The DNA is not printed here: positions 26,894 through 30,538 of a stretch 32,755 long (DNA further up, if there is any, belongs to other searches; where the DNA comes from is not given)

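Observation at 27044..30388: Uncharacterised 1114-aa cytoplasmic protein translationally coupled between two GH3 genes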

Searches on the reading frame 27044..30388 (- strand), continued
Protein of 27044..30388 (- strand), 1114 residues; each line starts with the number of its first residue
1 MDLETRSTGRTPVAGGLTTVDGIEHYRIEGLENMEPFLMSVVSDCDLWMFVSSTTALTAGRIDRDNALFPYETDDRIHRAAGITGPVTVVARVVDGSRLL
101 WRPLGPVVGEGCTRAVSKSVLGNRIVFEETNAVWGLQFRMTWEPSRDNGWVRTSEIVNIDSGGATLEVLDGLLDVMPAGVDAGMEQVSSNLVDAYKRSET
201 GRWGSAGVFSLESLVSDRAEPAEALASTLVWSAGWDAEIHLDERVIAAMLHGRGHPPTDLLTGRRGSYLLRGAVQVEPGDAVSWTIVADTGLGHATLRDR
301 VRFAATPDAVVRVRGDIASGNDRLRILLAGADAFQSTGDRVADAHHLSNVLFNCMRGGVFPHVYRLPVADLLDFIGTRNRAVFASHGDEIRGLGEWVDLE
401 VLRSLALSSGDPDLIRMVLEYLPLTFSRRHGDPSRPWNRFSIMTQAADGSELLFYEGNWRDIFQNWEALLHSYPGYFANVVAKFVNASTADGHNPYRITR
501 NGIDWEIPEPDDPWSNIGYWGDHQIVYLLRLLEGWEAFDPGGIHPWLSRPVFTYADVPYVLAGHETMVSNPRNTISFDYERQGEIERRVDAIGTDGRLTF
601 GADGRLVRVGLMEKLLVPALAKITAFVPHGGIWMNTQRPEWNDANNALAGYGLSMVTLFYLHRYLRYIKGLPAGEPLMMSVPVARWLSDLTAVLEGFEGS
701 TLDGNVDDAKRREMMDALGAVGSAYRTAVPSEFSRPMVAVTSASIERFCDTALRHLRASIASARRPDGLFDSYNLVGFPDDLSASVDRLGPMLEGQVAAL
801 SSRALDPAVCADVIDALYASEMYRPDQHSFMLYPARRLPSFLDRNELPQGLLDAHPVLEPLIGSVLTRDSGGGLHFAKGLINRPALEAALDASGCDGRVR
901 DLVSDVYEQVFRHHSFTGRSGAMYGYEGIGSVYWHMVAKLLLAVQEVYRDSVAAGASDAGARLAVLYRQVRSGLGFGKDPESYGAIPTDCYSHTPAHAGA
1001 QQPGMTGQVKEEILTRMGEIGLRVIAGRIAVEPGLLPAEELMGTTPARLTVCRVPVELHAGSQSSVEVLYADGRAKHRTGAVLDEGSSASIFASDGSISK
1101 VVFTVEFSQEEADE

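Call 17: find_related_loci(query=window:27044-30388:-, collection=genome_contigs, flank=10000)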
Query window:27044-30388:- (1114 aa) in genome_contigs; peptide patterns used: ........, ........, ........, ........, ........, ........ (x = any residue, [..] = any of these).
600 stretches matched a pattern (row limit reached: there are more); 599 encode a relative of the query (tblastn E <= 1e-3); the best 80 are kept; 80 distinct loci.
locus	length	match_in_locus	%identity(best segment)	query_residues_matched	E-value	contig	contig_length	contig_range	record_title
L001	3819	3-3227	57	38-1105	0e+0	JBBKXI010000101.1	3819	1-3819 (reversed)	MAG: Acidimicrobiia bacterium isolate metabat_bins.171 k119_1873374, whole genome shotgun sequence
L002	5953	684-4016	58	9-1109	0e+0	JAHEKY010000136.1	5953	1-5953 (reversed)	MAG: Ilumatobacteraceae bacterium isolate Ww598 NODE_54669_length_5953_cov_4.357510, whole genome shotgun sequence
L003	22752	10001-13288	57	15-1105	0e+0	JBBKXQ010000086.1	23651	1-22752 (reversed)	MAG: Acidimicrobiales bacterium isolate metabat_bins.134 k119_28780, whole genome shotgun sequence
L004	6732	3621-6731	56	13-1049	0e+0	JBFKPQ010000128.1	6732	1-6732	MAG: Acidimicrobiia bacterium isolate Mix_sand22.2022.08.G.65 k141_978075_length_6732_cov_21.3977, whole genome shotgun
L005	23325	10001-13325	57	13-1101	0e+0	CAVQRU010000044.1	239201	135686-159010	MAG: Ilumatobacteraceae bacterium isolate MFD09779.bin.2.202 genome assembly, contig: contig_9868, whole genome shotgun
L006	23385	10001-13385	49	9-1101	0e+0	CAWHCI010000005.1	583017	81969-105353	MAG: uncultured Acidimicrobiaceae bacterium isolate MFD03551.bin.2.127 genome assembly, contig: contig_16407, whole geno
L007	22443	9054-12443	47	9-1102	0e+0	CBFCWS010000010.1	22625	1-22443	MAG TPA_asm: uncultured Ilumatobacter sp. isolate SRR22297272_concoct_101 genome assembly, contig: ERZ25654850.531, whol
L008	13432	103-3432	46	16-1102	0e+0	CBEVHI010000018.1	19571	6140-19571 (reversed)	MAG TPA_asm: uncultured bacterium isolate SRR13309659_concoct_16 genome assembly, contig: ERZ26778719.126, whole genome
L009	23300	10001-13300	47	28-1104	0e+0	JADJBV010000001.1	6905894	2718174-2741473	MAG: Deltaproteobacteria bacterium isolate Aved_18-Q3-R54-62_BAT3C.540 tig00000023-10-69002250, whole genome shotgun seq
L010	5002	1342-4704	46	20-1105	0e+0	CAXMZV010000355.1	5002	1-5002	MAG: uncultured Ilumatobacter sp. isolate metabat.Sval_Feb_contigs_bigger1000.bin.32 genome assembly, contig: 355, whole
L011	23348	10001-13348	44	19-1096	0e+0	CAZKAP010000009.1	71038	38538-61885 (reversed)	MAG TPA_asm: uncultured Flavobacteriaceae bacterium isolate SRP332253_co2_257 genome assembly, contig: NODE_276_length_7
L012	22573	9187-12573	41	7-1108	0e+0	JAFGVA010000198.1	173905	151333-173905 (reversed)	MAG: Bacteroidales bacterium isolate ZodW_Metabat.117 k87_18026533, whole genome shotgun sequence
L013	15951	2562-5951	42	13-1109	0e+0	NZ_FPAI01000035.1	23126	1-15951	Halolactibacillus miurensis strain DSM 17074, whole genome shotgun sequence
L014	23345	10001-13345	42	20-1109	0e+0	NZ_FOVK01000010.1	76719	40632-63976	Proteiniclasticum ruminis strain ML2, whole genome shotgun sequence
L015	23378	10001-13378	42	13-1101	0e+0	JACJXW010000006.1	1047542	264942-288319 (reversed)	MAG: Lewinellaceae bacterium isolate HK-STAS-BACT-22 HK-STAS-BACT-22_6, whole genome shotgun sequence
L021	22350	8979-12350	42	17-1105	0e+0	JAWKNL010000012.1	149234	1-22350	MAG: Bacteroidia bacterium isolate ABC2.128 ABC2.128.fa-12, whole genome shotgun sequence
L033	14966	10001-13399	46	12-1105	0e+0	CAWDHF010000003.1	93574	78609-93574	MAG: uncultured delta proteobacterium isolate MFD04716.bin.1.139 genome assembly, contig: contig_20612, whole genome sho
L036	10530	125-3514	41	13-1105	0e+0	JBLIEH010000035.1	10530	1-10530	MAG: Psychromonas sp. isolate 3300053697_72 Ga0535652_0008590, whole genome shotgun sequence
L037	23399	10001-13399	44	12-1105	0e+0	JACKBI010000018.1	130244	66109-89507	MAG: Anaerolineales bacterium isolate HK-STAS-CHLO-17 HK-STAS-CHLO-17_18, whole genome shotgun sequence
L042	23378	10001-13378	42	13-1105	0e+0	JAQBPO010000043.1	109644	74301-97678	MAG: Fibrobacteres bacterium isolate RYN_349 scaffold_456592, whole genome shotgun sequence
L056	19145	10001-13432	41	3-1114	0e+0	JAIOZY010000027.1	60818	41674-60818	MAG: Prolixibacteraceae bacterium isolate Tobar14m-G4 Tobar14m-C294, whole genome shotgun sequence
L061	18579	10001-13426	44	9-1105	0e+0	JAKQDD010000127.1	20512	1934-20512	MAG: Verrucomicrobiota bacterium isolate USDE_maxbin.037 k141_1533655, whole genome shotgun sequence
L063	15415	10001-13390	43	13-1105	0e+0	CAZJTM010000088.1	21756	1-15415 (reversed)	MAG TPA_asm: uncultured Verrucomicrobiota bacterium isolate binchicken_co190_420 genome assembly, contig: NODE_4370_leng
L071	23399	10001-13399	42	6-1105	0e+0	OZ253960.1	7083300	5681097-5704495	MAG: Cyclobacteriaceae bacterium isolate bb2bfe0c-cfc4-460e-854a-4160f6aae4b6 genome assembly, chromosome: 1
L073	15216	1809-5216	39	7-1105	0e+0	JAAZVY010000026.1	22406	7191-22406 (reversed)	MAG: Flavobacteriaceae bacterium isolate KhW_metabat.43 KhW_C348, whole genome shotgun sequence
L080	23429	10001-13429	41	1-1105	0e+0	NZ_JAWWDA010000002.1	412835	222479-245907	MAG: Photobacterium sp. isolate HN18.bin.2 k141_1142518_length_412835_cov_34.0004, whole genome shotgun sequence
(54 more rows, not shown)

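Call 21: find_encoding_contigs(protein=window:27044-30388:-, flank=10000, max_places=6)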
Protein window:27044-30388:- (1114 aa): no gene with exactly this product is on record in the collection.
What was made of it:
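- Tried and rejected: An exact-sequence look-up of the window protein found nothing (call 21).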

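Call 22: find_encoding_contigs(protein=P0001, flank=10000, max_places=6)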
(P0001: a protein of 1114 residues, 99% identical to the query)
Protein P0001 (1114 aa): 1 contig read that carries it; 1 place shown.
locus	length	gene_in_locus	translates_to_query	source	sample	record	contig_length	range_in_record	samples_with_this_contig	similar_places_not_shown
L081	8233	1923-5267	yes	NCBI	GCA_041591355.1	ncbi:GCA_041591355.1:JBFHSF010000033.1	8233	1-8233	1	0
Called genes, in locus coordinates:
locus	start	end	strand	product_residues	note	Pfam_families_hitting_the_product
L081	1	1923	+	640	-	?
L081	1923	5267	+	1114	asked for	-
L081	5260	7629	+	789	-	PF00933:Glyco_hydro_3, PF01915:Glyco_hydro_3_C, PF07691:PA14 (weak), PF14310:Fn3-like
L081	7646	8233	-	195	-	?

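Call 23: find_encoding_contigs(protein=P0003, flank=10000, max_places=2)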
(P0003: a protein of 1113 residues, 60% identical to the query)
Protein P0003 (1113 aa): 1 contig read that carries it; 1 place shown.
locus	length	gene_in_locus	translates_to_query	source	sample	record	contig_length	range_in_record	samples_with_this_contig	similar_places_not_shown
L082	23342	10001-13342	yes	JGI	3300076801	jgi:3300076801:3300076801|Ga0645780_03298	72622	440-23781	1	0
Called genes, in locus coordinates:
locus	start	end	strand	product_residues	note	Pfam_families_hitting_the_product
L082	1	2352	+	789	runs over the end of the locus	PF03636:Glyco_hydro_65N, PF03632:Glyco_hydro_65m, PF03633:Glyco_hydro_65C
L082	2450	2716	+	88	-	-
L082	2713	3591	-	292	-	PF00582:Usp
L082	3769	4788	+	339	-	PF00356:LacI, PF13560:HTH_31 (weak), PF00532:Peripla_BP_1, PF13407:Peripla_BP_4, PF13377:Peripla_BP_3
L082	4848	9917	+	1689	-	PF08547:CIA30 (faint), PF03425:CBM_11, PF03160:Calx-beta, PF03935:SKN1_KRE6_Sbg1 (weak), PF00722:Glyco_hydro_16, PF03935:SKN1_KRE6_Sbg1 (weak), PF03425:CBM_11 (weak), PF13229:Beta_helix (weak), +1 more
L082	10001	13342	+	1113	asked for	-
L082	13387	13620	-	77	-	PF09851:SHOCT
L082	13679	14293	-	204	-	PF03713:DUF305 (weak)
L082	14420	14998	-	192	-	PF13521:AAA_28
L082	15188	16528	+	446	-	PF00909:Ammonium_transp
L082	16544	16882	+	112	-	PF00543:P-II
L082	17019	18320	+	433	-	PF07690:MFS_1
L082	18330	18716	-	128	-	-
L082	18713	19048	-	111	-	PF01740:STAS, PF13466:STAS_2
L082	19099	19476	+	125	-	-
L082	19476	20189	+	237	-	PF04542:Sigma70_r2, PF04539:Sigma70_r3 (weak), PF13384:HTH_23 (faint), PF04545:Sigma70_r4, PF08281:Sigma70_r4_2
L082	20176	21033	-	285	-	PF07228:SpoIIE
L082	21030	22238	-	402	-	PF13581:HATPase_c_2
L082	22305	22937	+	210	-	-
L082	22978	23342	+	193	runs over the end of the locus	PF07638:Sigma70_ECF (faint), PF04542:Sigma70_r2 (weak), PF08281:Sigma70_r4_2, PF04545:Sigma70_r4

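Call 24: find_encoding_contigs(protein=P0008, flank=10000, max_places=2)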
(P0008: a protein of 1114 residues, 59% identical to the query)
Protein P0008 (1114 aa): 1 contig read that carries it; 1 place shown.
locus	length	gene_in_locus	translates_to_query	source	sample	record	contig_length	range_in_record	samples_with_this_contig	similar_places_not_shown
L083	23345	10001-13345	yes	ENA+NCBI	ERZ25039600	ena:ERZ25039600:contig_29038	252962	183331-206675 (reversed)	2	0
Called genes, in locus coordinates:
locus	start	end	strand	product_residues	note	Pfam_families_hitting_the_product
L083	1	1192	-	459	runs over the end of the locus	PF03007:WS_DGAT_cat, PF06974:WS_DGAT_C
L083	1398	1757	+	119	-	-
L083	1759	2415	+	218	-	-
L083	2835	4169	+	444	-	PF00561:Abhydrolase_1, PF12146:Hydrolase_4, PF00211:Guanylate_cyc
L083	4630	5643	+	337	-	PF00478:IMPDH (faint), PF03060:NMO, PF01070:FMN_dh (weak)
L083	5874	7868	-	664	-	PF01471:PG_binding_1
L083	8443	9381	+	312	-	PF20434:BD-FAE, PF02230:Abhydrolase_2 (faint)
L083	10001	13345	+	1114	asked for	-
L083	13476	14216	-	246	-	PF00582:Usp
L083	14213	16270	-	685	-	PF03636:Glyco_hydro_65N (weak), PF03632:Glyco_hydro_65m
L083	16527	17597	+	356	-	PF13439:Glyco_transf_4, PF13579:Glyco_trans_4_4 (weak), PF00534:Glycos_transf_1, PF13692:Glyco_trans_1_4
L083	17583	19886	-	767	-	PF14742:GDE_N_bis, PF06202:GDE_C (faint), PF22422:MGH1-like_GH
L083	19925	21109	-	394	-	PF01266:DAO, PF12831:FAD_oxidored (weak)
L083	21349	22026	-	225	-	PF00072:Response_reg, PF00196:GerE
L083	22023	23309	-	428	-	PF23539:DUF7134, PF07730:HisKA_3, PF02518:HATPase_c (faint)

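Call 25: find_encoding_contigs(protein=P0016, flank=10000, max_places=2)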
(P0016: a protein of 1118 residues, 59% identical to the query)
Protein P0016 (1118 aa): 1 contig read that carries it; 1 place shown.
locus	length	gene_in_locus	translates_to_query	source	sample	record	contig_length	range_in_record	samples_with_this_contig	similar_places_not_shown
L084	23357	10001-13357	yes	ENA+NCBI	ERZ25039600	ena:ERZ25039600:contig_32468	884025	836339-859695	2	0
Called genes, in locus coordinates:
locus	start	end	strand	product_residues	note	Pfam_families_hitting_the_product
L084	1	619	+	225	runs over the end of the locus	-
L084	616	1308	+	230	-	PF00881:Nitroreductase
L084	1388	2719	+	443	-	PF13738:Pyr_redox_3 (faint), PF01134:GIDA (faint), PF01266:DAO (faint), PF07992:Pyr_redox_2, PF13454:NAD_binding_9 (faint), PF00070:Pyr_redox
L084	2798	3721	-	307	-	PF00582:Usp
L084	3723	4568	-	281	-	-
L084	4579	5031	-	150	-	-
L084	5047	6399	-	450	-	PF25371:DUF7884 (weak), PF02353:CMAS, PF13489:Methyltransf_23, PF13649:Methyltransf_25, PF13847:Methyltransf_31, PF08241:Methyltransf_11, PF08242:Methyltransf_12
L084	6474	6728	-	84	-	-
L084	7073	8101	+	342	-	PF00356:LacI, PF00532:Peripla_BP_1, PF13407:Peripla_BP_4, PF13377:Peripla_BP_3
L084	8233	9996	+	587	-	PF00933:Glyco_hydro_3, PF01915:Glyco_hydro_3_C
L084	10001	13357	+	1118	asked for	-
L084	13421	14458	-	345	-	PF00294:PfkB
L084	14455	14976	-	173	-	PF01081:Aldolase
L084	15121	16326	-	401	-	PF02746:MR_MLE_N, PF13378:MR_MLE_C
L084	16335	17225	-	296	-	PF01073:3Beta_HSD, PF01370:Epimerase, PF16363:GDP_Man_Dehyd (faint), PF07993:NAD_binding_4 (weak)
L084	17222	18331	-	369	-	-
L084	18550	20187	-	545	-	PF00501:AMP-binding, PF13193:AMP-binding_C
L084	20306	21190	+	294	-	PF05721:PhyH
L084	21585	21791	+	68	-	-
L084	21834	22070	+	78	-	PF00196:GerE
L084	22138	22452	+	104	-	PF00072:Response_reg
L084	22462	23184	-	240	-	PF02518:HATPase_c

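Call 36: search_protein_families(library=pfam, proteins=[L003:13422-18317:-, L003:7026-8048:+, L003:5431-6822:-, L003:4399-5355:-, L003:3542-4831:-, L003:2571-3845:-, L003:18398-19861:-], max_evalue=0.01)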
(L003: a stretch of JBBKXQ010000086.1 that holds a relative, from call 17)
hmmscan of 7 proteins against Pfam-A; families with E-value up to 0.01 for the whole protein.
L003:13422-18317:- (1631 aa): 5 families
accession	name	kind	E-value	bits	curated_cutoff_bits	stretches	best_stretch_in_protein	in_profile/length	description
PF03425.19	CBM_11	-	9.2e-29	101.2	27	2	482-618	47-181/182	Carbohydrate binding domain (family 11)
PF00722.28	Glyco_hydro_16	-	4.4e-19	69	22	1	996-1149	13-141/175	Glycosyl hydrolases family 16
PF03935.22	SKN1_KRE6_Sbg1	-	8.8e-16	57.8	30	2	943-1063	115-223/501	Beta-glucan synthesis-associated protein SKN1/KRE6/Sbg1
PF03160.20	Calx-beta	-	1.8e-10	41.3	27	1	626-737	7-118/119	Calx-beta domain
PF21582.3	CBM30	-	0.00035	21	27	0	1206-1226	118-138/170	Carbohydrate binding domain 30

L003:7026-8048:+ (340 aa): 12 families
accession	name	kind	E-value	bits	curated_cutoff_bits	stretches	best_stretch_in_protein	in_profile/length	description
PF13377.12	Peripla_BP_3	-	2.4e-32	112.7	26.5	1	179-334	1-167/167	Periplasmic binding protein-like domain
PF00532.27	Peripla_BP_1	-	9.7e-27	94.6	22.2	1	68-327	4-276/281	Periplasmic binding proteins and sugar binding domain of LacI family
PF13407.12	Peripla_BP_4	-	2.2e-16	60.7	35.1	1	80-313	8-251/258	Periplasmic binding protein domain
PF00356.27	LacI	-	2.5e-12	46.8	27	1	9-54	1-46/46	Bacterial regulatory proteins, lacI family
PF12802.13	MarR_2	-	5.1e-05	23.8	27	1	6-31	20-44/61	MarR family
PF04545.22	Sigma70_r4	-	0.00015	21.6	24.1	1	6-27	19-40/50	Sigma-70, region 4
PF09339.16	HTH_IclR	-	0.00025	21.2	22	0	5-31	16-42/52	IclR helix-turn-helix domain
PF01381.28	HTH_3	-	0.00029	21.2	23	1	6-37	8-39/55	Helix-turn-helix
PF13545.12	HTH_Crp_2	-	0.00042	20.7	27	1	7-31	22-46/70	Crp-like helix-turn-helix domain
PF13560.12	HTH_31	-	0.0013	19.5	27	1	5-36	12-44/64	Helix-turn-helix domain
PF13936.12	HTH_38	-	0.0084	16.3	27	0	6-28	19-41/44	Helix-turn-helix domain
PF08279.18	HTH_11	-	0.0089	16.3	25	0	3-31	11-39/55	HTH domain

L003:5431-6822:- (463 aa): 2 families
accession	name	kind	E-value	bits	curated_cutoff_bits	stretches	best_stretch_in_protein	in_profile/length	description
PF13416.11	SBP_bac_8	-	2.9e-25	90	27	1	82-395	4-268/279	Bacterial extracellular solute-binding protein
PF01547.30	SBP_bac_1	-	1e-22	82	26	1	74-375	5-305/307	Bacterial extracellular solute-binding protein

L003:4399-5355:- (318 aa): 1 family
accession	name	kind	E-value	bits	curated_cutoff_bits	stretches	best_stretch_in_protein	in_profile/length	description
PF00528.27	BPD_transp_1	-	3.1e-17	63.3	26.4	1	105-311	3-177/184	Binding-protein-dependent transport system inner membrane component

L003:3542-4831:- (429 aa): 1 family
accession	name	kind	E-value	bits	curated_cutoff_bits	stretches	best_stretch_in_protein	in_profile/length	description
PF00528.27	BPD_transp_1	-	7.3e-13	49.1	26.4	1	223-419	15-179/184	Binding-protein-dependent transport system inner membrane component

L003:2571-3845:- (424 aa): 2 families
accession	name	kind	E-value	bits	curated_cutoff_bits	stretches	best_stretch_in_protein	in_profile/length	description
PF00722.28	Glyco_hydro_16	-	4.7e-22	78.7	22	1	216-372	6-137/175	Glycosyl hydrolases family 16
PF03935.22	SKN1_KRE6_Sbg1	-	8.5e-14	51.3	30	2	322-420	339-449/501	Beta-glucan synthesis-associated protein SKN1/KRE6/Sbg1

L003:18398-19861:- (487 aa): 1 family
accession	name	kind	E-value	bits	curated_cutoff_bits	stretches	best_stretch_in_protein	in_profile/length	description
PF00294.29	PfkB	-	8e-19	68.5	25.8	1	158-468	4-298/302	pfkB family carbohydrate kinase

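Call 38: list_cluster_members(proteins=[P0001])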
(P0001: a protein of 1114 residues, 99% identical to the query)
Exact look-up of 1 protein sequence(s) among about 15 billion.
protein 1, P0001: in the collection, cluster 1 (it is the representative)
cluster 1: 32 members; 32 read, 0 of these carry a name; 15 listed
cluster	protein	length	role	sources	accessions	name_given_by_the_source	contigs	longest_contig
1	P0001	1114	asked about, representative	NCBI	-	-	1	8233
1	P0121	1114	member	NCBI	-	-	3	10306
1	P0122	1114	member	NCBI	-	-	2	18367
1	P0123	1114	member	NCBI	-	-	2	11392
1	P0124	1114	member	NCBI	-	-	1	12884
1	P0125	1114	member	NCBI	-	-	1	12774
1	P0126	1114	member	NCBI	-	-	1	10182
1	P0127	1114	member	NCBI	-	-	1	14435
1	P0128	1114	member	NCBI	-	-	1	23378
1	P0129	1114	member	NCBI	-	-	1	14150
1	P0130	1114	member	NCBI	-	-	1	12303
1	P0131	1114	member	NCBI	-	-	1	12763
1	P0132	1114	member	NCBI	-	-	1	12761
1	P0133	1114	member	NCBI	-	-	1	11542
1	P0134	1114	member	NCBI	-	-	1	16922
